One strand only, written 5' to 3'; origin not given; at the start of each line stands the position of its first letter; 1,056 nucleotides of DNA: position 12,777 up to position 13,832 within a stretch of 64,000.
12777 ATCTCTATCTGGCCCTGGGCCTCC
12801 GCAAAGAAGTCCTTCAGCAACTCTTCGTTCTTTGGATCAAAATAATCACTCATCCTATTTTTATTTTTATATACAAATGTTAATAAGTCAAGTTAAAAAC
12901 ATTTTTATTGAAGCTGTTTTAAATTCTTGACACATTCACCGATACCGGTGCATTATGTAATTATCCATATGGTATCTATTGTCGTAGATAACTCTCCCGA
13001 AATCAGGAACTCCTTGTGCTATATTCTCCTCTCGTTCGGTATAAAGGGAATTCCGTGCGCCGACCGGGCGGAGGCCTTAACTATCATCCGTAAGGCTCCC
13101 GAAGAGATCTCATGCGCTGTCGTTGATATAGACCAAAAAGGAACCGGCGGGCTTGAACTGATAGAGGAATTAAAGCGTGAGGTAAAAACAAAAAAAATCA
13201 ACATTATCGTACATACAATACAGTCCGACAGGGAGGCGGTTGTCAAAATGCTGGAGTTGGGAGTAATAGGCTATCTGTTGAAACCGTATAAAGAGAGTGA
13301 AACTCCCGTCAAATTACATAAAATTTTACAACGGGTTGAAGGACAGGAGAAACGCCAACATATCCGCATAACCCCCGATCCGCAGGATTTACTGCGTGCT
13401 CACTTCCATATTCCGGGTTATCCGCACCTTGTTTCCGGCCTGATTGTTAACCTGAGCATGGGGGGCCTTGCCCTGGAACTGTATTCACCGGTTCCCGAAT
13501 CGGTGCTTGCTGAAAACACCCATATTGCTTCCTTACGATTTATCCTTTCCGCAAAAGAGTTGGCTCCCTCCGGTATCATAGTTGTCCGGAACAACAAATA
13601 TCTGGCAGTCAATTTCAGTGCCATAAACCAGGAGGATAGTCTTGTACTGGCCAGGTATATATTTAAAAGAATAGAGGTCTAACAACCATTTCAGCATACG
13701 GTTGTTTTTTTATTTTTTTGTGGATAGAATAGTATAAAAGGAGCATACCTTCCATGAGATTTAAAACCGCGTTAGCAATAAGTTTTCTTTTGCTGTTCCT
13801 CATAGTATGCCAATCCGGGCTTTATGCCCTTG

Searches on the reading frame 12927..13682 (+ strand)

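Call 22: search_protein_families(library=ncbifam, proteins=[window:12927-13682:+], max_evalue=0.00001)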
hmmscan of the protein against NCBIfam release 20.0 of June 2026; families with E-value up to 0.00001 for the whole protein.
window:12927-13682:+ (251 aa): 25 families
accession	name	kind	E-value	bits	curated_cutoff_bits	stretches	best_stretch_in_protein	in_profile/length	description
TIGR02154.1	PhoB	equivalog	8.4e-14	51.4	296.2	1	18-148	6-134/226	phosphate regulon transcriptional regulator PhoB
NF007546.0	PRK10161.1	equivalog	1.2e-10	41.3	471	1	18-138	6-124/229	phosphate response regulator transcription factor PhoB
NF053854.1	RespRegPhoBBctds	equivalog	3.8e-10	39.5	270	1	18-144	2-125/225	two-component system response regulator PhoB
NF006900.1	PRK09390.1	equivalog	2.4e-09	37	255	1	18-144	8-130/203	response regulator FixJ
NF040689.1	MtrAB_MtrA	equivalog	2.9e-09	36.6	300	1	18-148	2-126/219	MtrAB system response regulator MtrA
NF045944.1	ResRegRpaBCyano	equivalog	3.4e-09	36.4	330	1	18-144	1-122/229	response regulator transcription factor RpaB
NF007135.0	PRK09581.1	equivalog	6.2e-09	35.2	474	1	20-140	161-278/457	PleD family two-component system response regulator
NF010684.1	PRK14084.1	equivalog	8.4e-08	32.3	375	1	15-146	1-128/254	response regulator transcription factor LytR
NF008296.0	PRK11083.1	equivalog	1.3e-07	31.2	273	1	18-144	7-128/228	two-component system response regulator CreB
NF008176.1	PRK10923.1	equivalog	1.9e-07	30.1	620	1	18-151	7-136/469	nitrogen regulation protein NR(I)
NF007750.0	PRK10430.1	equivalog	2.7e-07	30.3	262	1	41-146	26-133/239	two-component system response regulator DcuR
NF012023.0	PRK15479.1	equivalog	3e-07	30.2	337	1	59-143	43-125/224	transcriptional regulator TctD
NF041734.1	resp_reg_RppA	equivalog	4.1e-07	29.6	250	1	46-148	32-131/229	two-component system response regulator RppA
TIGR01818.1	ntrC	equivalog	6.2e-07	28.6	558.6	1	18-142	2-122/463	nitrogen regulation protein NR(I)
NF051850.1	RespRegRprY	equivalog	2.1e-06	27.3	370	1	63-145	51-131/234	response regulator transcription factor RprY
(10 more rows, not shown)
